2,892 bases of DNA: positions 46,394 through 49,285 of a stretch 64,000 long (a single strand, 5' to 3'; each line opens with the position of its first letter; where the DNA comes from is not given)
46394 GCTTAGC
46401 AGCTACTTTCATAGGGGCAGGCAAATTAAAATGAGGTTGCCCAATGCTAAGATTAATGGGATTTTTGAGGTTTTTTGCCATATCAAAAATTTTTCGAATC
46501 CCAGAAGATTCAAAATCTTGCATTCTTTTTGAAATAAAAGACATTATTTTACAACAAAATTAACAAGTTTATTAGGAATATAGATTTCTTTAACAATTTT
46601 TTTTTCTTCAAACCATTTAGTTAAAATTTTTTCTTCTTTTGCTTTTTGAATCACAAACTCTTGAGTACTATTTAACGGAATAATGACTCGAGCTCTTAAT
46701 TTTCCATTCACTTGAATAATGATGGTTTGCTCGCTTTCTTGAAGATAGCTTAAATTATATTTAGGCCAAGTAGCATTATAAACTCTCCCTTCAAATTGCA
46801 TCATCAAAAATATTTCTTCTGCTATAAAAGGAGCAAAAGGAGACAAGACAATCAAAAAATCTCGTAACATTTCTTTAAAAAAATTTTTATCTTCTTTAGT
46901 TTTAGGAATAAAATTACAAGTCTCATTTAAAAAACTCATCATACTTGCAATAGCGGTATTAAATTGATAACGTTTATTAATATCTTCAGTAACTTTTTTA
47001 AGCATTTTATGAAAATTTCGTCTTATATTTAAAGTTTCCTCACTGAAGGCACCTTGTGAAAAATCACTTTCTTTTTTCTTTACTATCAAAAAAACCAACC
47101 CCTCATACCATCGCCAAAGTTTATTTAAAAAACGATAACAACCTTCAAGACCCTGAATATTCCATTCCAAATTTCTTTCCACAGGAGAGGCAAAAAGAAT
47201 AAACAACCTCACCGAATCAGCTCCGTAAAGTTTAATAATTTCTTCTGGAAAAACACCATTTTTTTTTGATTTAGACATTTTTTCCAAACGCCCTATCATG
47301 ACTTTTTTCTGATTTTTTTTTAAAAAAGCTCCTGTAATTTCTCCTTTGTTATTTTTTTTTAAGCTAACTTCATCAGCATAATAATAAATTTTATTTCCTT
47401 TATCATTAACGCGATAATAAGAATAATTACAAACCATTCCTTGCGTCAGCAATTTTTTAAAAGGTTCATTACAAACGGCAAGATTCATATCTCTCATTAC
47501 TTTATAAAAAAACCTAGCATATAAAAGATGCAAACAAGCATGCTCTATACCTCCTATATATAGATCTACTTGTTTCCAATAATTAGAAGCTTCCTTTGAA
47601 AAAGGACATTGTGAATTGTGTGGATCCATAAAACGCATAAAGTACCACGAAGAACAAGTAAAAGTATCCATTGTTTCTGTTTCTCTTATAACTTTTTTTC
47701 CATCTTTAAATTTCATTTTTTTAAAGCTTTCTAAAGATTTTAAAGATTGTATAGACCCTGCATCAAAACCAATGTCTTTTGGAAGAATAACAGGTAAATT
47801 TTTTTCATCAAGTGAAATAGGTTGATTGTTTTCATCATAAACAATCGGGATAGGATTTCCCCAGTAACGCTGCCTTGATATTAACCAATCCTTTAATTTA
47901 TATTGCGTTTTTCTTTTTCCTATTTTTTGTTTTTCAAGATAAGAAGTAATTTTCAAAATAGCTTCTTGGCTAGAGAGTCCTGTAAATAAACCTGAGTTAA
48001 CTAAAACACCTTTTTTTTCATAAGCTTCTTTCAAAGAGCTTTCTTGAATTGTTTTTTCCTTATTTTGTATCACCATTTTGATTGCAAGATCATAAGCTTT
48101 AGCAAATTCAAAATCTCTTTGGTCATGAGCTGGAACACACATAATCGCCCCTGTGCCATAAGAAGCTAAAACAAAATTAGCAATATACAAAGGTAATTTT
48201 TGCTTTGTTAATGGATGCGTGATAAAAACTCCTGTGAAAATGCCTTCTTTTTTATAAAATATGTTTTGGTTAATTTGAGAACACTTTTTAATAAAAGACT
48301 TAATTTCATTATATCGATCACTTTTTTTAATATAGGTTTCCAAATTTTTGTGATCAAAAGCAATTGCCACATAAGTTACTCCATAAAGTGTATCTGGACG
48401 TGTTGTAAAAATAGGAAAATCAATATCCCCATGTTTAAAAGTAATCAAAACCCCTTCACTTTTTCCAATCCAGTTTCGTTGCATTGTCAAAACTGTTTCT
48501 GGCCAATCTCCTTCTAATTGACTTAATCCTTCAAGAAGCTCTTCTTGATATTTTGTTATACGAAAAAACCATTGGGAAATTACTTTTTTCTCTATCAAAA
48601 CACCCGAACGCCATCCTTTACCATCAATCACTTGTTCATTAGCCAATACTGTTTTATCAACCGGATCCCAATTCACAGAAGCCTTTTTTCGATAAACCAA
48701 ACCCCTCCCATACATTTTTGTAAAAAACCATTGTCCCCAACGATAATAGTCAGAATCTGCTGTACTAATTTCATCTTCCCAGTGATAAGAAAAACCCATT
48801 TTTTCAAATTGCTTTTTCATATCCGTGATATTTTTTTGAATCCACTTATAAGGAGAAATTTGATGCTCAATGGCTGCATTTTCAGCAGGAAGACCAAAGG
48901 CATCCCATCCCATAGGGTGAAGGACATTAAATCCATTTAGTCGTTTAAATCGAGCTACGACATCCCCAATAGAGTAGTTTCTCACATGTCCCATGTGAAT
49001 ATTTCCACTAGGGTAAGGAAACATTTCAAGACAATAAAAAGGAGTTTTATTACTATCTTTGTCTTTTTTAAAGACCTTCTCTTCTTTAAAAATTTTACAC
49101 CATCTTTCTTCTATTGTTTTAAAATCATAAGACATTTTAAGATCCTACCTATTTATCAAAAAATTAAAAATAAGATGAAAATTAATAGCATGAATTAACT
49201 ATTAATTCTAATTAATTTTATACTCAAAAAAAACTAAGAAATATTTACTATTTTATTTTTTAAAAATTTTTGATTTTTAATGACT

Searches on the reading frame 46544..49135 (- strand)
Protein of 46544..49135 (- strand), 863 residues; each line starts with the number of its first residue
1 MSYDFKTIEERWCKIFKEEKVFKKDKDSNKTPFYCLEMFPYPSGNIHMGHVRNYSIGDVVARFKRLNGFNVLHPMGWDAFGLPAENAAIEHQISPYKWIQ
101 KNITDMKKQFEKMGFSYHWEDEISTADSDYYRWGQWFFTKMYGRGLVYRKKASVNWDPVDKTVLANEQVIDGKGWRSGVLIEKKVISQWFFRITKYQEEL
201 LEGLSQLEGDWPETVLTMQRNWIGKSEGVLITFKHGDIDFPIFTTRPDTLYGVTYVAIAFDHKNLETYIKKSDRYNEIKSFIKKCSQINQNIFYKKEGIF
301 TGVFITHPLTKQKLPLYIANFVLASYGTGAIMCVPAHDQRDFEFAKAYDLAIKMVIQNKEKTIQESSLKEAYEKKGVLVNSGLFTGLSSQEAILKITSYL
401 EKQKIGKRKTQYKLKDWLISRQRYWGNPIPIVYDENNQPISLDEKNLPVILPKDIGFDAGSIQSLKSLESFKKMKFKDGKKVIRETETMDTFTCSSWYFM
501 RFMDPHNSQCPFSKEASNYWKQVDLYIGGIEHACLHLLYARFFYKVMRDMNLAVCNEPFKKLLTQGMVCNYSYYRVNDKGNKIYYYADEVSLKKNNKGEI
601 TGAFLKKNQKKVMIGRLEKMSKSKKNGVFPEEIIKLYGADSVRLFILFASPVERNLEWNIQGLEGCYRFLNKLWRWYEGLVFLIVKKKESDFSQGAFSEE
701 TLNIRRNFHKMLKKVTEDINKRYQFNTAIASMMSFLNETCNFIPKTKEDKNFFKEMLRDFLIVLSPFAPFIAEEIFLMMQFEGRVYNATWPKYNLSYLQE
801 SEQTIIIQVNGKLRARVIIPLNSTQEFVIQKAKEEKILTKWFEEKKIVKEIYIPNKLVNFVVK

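Call 35: search_protein_families(library=ncbifam, proteins=[window:46544-49135:-], max_evalue=1e-10)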
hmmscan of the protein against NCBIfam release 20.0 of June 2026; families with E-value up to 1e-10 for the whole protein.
window:46544-49135:- (863 aa): 15 families
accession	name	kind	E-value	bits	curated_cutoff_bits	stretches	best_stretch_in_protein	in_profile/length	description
TIGR00396.1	leuS_bact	equivalog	0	1025.2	548.4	1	3-863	1-843/843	leucine--tRNA ligase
TIGR00422.1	valS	equivalog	1.9e-82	277.6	612.1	3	2-170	4-188/863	valine--tRNA ligase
NF009687.0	PRK13208.1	equivalog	2.2e-70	237.8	738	2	2-169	9-189/801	valine--tRNA ligase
NF004349.1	PRK05729.1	equivalog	9.1e-67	226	704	2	413-850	390-760/860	valine--tRNA ligase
NF008957.0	PRK12300.1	subfamily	1.3e-66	225.3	677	3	2-84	3-85/946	leucine--tRNA ligase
TIGR00392.1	ileS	equivalog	7.1e-58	196.5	621.4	2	1-399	4-402/861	isoleucine--tRNA ligase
TIGR00395.1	leuS_arch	equivalog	1.4e-54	185.5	648.5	3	7-84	2-78/938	leucine--tRNA ligase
NF000540.1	alt_ValS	exception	3e-37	128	900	1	6-87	7-89/827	valine--tRNA ligase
NF011492.0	PRK14900.1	equivalog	1.6e-36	125.7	1783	1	2-169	12-197/1044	valine--tRNA ligase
TIGR00398.1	metG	equivalog_domain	7.1e-34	117.4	336.35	1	40-171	8-137/530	methionine--tRNA ligase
NF008900.0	PRK12267.1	equivalog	2e-27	96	598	1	31-203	4-175/648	methionine--tRNA ligase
NF001100.0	PRK00133.1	equivalog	7.1e-24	84.3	587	1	39-166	13-138/676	methionine--tRNA ligase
NF040702.1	ileS_w_GNAT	exception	2.8e-20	71.6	1999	0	4-94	18-109/1100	isoleucine--tRNA ligase, N-acetyltransferase domain-containing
NF000257.1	MupA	exception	1.7e-16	59.2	1900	0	14-94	14-95/1024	mupirocin-resistant isoleucine--tRNA ligase MupA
NF000258.1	MupB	exception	5.1e-15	54.4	1900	0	9-92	8-93/1033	mupirocin-resistant isoleucine--tRNA ligase MupB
